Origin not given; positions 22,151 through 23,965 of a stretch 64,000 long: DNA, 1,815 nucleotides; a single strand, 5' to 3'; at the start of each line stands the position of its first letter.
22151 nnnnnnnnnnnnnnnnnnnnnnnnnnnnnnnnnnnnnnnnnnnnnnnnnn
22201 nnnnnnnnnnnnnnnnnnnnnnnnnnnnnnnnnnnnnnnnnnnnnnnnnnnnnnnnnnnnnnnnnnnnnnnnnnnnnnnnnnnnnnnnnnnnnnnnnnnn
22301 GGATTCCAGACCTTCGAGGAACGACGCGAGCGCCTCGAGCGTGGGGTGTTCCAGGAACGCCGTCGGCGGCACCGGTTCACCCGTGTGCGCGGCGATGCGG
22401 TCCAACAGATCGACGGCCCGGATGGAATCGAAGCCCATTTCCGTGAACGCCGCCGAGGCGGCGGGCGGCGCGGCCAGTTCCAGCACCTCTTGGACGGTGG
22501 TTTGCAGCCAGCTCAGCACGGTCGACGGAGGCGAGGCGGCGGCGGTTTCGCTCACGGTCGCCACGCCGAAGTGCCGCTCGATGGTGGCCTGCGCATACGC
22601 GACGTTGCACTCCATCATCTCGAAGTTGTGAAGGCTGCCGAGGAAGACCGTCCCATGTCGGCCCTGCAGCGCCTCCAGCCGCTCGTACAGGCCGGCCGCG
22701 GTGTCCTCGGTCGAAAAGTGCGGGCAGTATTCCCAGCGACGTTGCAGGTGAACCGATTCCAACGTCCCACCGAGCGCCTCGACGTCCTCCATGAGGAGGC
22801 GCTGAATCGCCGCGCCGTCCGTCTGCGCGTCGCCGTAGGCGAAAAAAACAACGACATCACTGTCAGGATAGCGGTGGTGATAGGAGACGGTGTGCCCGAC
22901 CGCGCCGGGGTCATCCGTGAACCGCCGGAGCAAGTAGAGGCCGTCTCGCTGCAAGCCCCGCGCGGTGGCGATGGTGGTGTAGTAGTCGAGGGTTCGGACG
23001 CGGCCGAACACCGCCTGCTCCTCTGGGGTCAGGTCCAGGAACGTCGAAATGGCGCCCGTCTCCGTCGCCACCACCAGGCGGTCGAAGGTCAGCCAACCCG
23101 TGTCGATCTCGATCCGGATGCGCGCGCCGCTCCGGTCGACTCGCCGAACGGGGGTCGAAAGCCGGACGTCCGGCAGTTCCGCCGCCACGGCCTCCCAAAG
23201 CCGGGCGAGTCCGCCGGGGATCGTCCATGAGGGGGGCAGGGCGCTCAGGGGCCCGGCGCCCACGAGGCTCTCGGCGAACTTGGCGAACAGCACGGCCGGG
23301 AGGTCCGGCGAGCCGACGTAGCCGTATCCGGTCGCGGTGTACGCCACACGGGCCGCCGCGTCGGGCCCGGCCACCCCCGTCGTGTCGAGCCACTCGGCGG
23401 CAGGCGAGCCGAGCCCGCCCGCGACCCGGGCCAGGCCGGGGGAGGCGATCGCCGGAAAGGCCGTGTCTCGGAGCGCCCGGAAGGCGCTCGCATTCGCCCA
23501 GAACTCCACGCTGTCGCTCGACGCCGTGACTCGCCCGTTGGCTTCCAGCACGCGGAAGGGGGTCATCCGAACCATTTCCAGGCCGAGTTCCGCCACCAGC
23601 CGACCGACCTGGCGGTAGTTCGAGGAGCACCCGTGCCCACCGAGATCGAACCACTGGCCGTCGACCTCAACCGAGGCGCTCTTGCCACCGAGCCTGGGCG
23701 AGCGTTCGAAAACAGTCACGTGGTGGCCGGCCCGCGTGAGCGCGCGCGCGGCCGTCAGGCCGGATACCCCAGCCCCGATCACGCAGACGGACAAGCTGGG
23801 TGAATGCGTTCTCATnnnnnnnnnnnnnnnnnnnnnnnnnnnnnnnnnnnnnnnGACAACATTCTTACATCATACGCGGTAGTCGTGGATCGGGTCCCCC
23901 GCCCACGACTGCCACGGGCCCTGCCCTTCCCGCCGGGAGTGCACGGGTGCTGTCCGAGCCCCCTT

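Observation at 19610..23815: Orphan minimal acyl-tailoring cassette: FAAL convergent with an FAD-oxidase / carrier-protein / alpha-beta-hydrolase tri-domain protein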

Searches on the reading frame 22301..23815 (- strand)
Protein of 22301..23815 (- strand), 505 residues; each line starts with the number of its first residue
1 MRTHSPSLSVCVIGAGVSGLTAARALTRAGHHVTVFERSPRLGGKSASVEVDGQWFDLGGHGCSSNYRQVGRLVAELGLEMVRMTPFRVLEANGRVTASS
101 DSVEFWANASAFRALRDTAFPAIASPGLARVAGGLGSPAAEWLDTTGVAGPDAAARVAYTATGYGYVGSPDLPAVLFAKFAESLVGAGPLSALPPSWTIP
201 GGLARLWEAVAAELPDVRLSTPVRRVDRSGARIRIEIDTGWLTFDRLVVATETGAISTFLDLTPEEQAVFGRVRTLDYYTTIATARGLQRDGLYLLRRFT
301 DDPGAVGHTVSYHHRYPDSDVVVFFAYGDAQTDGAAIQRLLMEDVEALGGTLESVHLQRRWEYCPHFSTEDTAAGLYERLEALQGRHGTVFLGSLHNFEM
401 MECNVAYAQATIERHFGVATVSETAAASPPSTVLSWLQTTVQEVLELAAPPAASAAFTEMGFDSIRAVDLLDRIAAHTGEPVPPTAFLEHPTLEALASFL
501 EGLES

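Call 26: search_solved_structures(query=window:22301-23815:-, max_evalue=1e-12, show_alignments=2)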
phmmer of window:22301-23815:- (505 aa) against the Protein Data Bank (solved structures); distinct sequences matched with E-value up to 1e-12: 2.
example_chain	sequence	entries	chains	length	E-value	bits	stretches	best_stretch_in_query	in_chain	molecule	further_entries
2b9w_A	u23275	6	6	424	5.7e-25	91.3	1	9-414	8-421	putative aminooxidase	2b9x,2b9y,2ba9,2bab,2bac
8p84_A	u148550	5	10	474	7.3e-16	61.3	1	6-252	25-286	Monoamine oxidase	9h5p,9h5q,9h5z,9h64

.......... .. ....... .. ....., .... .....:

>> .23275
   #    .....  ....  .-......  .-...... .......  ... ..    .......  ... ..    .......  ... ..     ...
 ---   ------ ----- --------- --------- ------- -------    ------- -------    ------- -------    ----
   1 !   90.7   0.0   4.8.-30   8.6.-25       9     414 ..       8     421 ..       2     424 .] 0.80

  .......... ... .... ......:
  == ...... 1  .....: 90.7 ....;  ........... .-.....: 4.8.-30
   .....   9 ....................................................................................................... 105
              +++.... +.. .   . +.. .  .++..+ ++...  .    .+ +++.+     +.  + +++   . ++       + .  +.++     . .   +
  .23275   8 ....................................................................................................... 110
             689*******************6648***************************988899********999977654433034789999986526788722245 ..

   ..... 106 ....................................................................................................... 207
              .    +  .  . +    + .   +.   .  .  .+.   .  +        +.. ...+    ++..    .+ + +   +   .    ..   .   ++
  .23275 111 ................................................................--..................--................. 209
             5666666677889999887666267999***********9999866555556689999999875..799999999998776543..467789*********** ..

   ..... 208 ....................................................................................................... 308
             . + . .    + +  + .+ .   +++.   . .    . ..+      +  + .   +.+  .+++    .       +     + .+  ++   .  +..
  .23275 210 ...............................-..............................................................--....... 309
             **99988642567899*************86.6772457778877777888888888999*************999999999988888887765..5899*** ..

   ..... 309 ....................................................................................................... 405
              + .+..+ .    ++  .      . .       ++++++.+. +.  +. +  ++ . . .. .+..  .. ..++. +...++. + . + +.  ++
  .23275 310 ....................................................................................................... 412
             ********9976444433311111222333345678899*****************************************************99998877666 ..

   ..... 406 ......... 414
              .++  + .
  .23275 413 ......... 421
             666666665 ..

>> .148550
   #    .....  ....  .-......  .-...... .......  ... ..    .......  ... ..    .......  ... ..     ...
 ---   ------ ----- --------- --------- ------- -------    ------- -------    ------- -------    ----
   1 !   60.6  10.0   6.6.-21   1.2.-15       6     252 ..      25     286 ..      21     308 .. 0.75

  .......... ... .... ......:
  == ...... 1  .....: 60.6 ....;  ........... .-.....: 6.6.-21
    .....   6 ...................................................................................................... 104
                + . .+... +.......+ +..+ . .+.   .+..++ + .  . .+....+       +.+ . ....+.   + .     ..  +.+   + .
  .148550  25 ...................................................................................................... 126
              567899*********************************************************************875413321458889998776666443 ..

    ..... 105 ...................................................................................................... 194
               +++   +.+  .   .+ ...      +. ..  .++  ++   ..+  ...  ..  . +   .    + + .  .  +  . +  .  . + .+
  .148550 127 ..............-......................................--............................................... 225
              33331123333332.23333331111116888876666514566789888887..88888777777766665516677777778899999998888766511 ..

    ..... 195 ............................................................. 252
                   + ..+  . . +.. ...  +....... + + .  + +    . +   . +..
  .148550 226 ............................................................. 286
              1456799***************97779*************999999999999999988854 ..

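Call 32: search_protein_representatives(protein=window:22301-23815:-)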
Query: 505 residues. Proteins with E-value up to 0.001 (for the whole library): 7729; up to 1e-10: 787; up to 1e-30: 244. The best 150 are listed.
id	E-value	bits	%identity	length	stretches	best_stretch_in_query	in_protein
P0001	0.0e+00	1125.3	94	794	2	1-505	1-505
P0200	1.6e-135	469.1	48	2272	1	5-502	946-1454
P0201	4.0e-135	467.8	45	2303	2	7-501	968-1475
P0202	4.7e-132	457.7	49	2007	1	10-500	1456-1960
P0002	4.3e-122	424.9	47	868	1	9-500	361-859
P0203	4.3e-117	408.4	43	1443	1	7-500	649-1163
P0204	2.3e-111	389.5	44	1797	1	5-500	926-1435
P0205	3.8e-109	382.1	42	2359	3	2-502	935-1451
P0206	4.2e-108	378.7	46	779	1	7-417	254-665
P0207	7.0e-104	364.8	42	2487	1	6-500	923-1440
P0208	1.4e-101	357.3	42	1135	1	9-500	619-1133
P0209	1.1e-97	344.4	41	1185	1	8-498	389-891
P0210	3.5e-97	342.7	40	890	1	9-502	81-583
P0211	2.3e-96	340.0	39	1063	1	4-501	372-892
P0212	3.3e-96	339.5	37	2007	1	4-500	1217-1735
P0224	1.1e-88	314.6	32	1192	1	8-501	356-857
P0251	5.6e-66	239.8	36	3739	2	5-424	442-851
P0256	3.7e-59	217.3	32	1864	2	9-465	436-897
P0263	8.2e-53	196.4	33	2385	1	6-419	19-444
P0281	5.7e-48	180.4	34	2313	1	10-420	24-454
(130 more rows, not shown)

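Call 35: search_protein_families(library=pfam, proteins=[P0200, P0202, P0207, P0205], max_evalue=0.00001)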
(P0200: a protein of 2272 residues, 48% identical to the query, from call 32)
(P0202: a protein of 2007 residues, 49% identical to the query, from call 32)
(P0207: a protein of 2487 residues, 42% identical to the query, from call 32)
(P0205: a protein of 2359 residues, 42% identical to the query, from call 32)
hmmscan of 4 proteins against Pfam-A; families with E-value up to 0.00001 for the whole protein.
P0200 (2272 aa): 9 families
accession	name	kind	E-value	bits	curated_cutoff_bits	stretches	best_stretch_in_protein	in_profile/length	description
PF00501.34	AMP-binding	-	1.1e-60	205.9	29.9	1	19-424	3-384/384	AMP-binding enzyme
PF00975.26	Thioesterase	-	2.9e-38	132.8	26.4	1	1500-1716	2-222/226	Thioesterase domain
PF01593.30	Amino_oxidase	-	2.8e-30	106.5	19.8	1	958-1308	1-385/443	Flavin containing amine oxidoreductase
PF13450.12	NAD_binding_8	-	6.5e-18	65.2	21.9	1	953-1018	1-68/68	NAD(P)-binding Rossmann-like domain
PF00550.31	PP-binding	-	7.6e-11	42.5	20.8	1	1387-1452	2-67/67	Phosphopantetheine attachment site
PF01266.30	DAO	-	1.8e-09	38.1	27.9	1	950-1205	1-213/353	FAD dependent oxidoreductase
PF00561.26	Abhydrolase_1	-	3.2e-07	30.7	25.8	0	1502-1583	3-89/245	alpha/beta hydrolase fold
PF12146.15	Hydrolase_4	-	4.2e-06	26.7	27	1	1497-1585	3-98/239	Serine aminopeptidase, S33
PF23024.1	AMP-dom_DIP2-like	-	7e-06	26.5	27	0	467-580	2-106/110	Disco-interacting protein 2-like, AMP domain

P0202 (2007 aa): 6 families
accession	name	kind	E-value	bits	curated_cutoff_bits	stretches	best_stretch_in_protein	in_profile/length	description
PF00501.34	AMP-binding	-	2e-63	214.9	29.9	1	11-408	4-384/384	AMP-binding enzyme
PF01593.30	Amino_oxidase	-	2e-22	80.6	19.8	1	1464-1731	2-286/443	Flavin containing amine oxidoreductase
PF00550.31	PP-binding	-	1.2e-12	48.3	20.8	1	1896-1959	2-66/67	Phosphopantetheine attachment site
PF13450.12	NAD_binding_8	-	4.8e-11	43.2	21.9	1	1458-1522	1-67/68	NAD(P)-binding Rossmann-like domain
PF07992.20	Pyr_redox_2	-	2.4e-08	34.2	26.1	0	1452-1489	141-178/291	Pyridine nucleotide-disulphide oxidoreductase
PF23024.1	AMP-dom_DIP2-like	-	1.2e-07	32.2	27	1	453-560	2-101/110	Disco-interacting protein 2-like, AMP domain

P0207 (2487 aa): 11 families
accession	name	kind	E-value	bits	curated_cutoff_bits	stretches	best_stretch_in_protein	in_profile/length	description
PF00501.34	AMP-binding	-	9.4e-60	202.8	29.9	1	8-412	2-384/384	AMP-binding enzyme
PF00975.26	Thioesterase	-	2.2e-30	107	26.4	1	1757-1861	2-105/226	Thioesterase domain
PF01593.30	Amino_oxidase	-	1.2e-17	64.7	19.8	1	935-1203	2-286/443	Flavin containing amine oxidoreductase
PF20434.5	BD-FAE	-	5.7e-17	62.4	26.8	1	1495-1695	1-215/215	BD-FAE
PF13450.12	NAD_binding_8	-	3.9e-15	56.3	21.9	1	929-993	1-67/68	NAD(P)-binding Rossmann-like domain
PF00326.27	Peptidase_S9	-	1.2e-14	54.8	22.6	1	1573-1712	55-187/213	Prolyl oligopeptidase family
PF00550.31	PP-binding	-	9.4e-11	42.3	20.8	1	1374-1440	1-67/67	Phosphopantetheine attachment site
PF00561.26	Abhydrolase_1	-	1.4e-10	41.7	25.8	0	1759-1840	3-88/245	alpha/beta hydrolase fold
PF07859.19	Abhydrolase_3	-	2.6e-10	40.9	25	1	1560-1709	49-203/210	alpha/beta hydrolase fold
PF23024.1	AMP-dom_DIP2-like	-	1.8e-09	38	27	1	455-567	2-106/110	Disco-interacting protein 2-like, AMP domain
PF12146.15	Hydrolase_4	-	1.4e-08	34.8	27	0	1557-1637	56-129/239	Serine aminopeptidase, S33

P0205 (2359 aa): 13 families
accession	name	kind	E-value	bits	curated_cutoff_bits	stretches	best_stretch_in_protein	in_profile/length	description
PF01593.30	Amino_oxidase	-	4.1e-49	168.5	19.8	2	950-1325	1-418/443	Flavin containing amine oxidoreductase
PF00975.26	Thioesterase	-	1.8e-31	110.6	26.4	1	1660-1776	2-117/226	Thioesterase domain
PF13450.12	NAD_binding_8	-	1.5e-27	96.1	21.9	2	945-1010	1-68/68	NAD(P)-binding Rossmann-like domain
PF00550.31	PP-binding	-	4.7e-27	94.5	20.8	2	1385-1449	3-67/67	Phosphopantetheine attachment site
PF01266.30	DAO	-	1.1e-18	68.3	27.9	2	942-1022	1-89/353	FAD dependent oxidoreductase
PF07992.20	Pyr_redox_2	-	5.1e-11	43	26.1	0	930-978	130-179/291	Pyridine nucleotide-disulphide oxidoreductase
PF12831.13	FAD_oxidored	-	2.2e-10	40.9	27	0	8-44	1-37/416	FAD dependent oxidoreductase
PF01946.23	Thi4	-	1.2e-09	38.2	26.2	0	943-1019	20-89/235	Thi4 family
PF00890.30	FAD_binding_2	-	3.3e-09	36.9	20.4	0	8-39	1-32/414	FAD binding domain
PF00070.33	Pyr_redox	-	1.1e-08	36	22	0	942-978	1-40/82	Pyridine nucleotide-disulphide oxidoreductase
PF03486.20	HI0933_like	-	4.6e-08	33.2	50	0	942-978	2-38/244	HI0933-like protein Rossmann domain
PF01494.25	FAD_binding_3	-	3.3e-07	30.3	22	0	7-47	2-42/349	FAD binding domain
PF13738.12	Pyr_redox_3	-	2.6e-06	27.3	30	0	942-979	166-203/305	Pyridine nucleotide-disulphide oxidoreductase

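Call 42: find_related_loci(query=A2, collection=genome_contigs, flank=10000)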
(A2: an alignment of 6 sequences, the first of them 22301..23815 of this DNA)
Query A2 (505 aa) in genome_contigs; peptide patterns used: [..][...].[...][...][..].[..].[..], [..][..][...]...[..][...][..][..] (x = any residue, [..] = any of these).
382 stretches matched a pattern; 114 encode a relative of the query (tblastn E <= 1e-3); the best 80 are kept; 80 distinct loci.
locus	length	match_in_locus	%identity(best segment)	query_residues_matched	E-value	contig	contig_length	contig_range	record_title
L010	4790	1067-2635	39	10-502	5e-111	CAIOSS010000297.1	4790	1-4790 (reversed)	MAG: uncultured delta proteobacterium isolate Loclat_bin-08890 genome assembly, contig: bin-08890:0297/1467, whole genom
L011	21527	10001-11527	41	2-500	8e-108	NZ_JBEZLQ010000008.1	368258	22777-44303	Streptomyces sp. NPDC048277 NPDC048277_31_C6.ctg-0008, whole genome shotgun sequence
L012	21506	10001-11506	42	10-500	9e-106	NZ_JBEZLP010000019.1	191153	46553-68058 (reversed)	Streptomyces sp. NPDC048278 NPDC048278_149_E11.ctg-0019, whole genome shotgun sequence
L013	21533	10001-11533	40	9-500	6e-105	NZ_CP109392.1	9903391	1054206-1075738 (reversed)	Streptomyces sp. NBC_01537 strain NBC 01537 chromosome, complete genome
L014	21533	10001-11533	40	7-500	4e-103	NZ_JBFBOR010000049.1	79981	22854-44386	Streptomyces adonidis strain NEAU-BLH26 Scaffold49, whole genome shotgun sequence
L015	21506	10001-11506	42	10-500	4e-103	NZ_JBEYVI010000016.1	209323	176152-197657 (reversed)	Streptomyces sp. NPDC047061 NPDC047061_48_B7.ctg-0016, whole genome shotgun sequence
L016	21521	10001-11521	40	12-500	9e-102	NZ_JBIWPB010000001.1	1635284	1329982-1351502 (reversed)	Streptomyces sp. NPDC101175 NPDC101175_277_C4.ctg-0001, whole genome shotgun sequence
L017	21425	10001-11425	42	9-500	2e-101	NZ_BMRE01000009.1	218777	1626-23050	Lentzea flava strain JCM 3296 sequence009, whole genome shotgun sequence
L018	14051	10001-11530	41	9-500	5e-101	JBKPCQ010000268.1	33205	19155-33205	MAG: Actinomycetota bacterium isolate GB_EKS_MAG_00047 GB_EKS_000000107739, whole genome shotgun sequence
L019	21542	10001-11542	39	10-497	1e-100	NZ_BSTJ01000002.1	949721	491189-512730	Actinoallomurus iriomotensis strain NBRC 103681 sequence02, whole genome shotgun sequence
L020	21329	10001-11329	42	9-461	1e-100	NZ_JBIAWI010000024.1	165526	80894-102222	Streptomyces sp. NPDC001401 NPDC001401_121_E2.ctg-0024, whole genome shotgun sequence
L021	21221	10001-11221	46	9-416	5e-99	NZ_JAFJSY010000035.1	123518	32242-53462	Streptomyces plumbidurans strain KC 17012 contig35, whole genome shotgun sequence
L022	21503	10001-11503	39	10-500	7e-99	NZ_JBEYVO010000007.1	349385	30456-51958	Streptomyces sp. NPDC047043 NPDC047043_98_A7.ctg-0007, whole genome shotgun sequence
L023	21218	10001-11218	45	9-416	1e-98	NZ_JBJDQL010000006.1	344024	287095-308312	Streptomyces sp. NPDC019531 NPDC019531_87_F3.ctg-0006, whole genome shotgun sequence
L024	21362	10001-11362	42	1-456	1e-98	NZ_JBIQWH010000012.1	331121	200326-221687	Streptomyces sp. WSLK1-3 NODE_12_length_331121_cov_35.244358, whole genome shotgun sequence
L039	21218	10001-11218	44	9-416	1e-96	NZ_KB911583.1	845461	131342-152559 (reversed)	Streptomyces canus 299MFChir4.1 H293DRAFT_scaffold00002.2, whole genome shotgun sequence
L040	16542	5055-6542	38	10-492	1e-96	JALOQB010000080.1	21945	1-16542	MAG: Polyangiaceae bacterium isolate Prado144 scaffold_3069, whole genome shotgun sequence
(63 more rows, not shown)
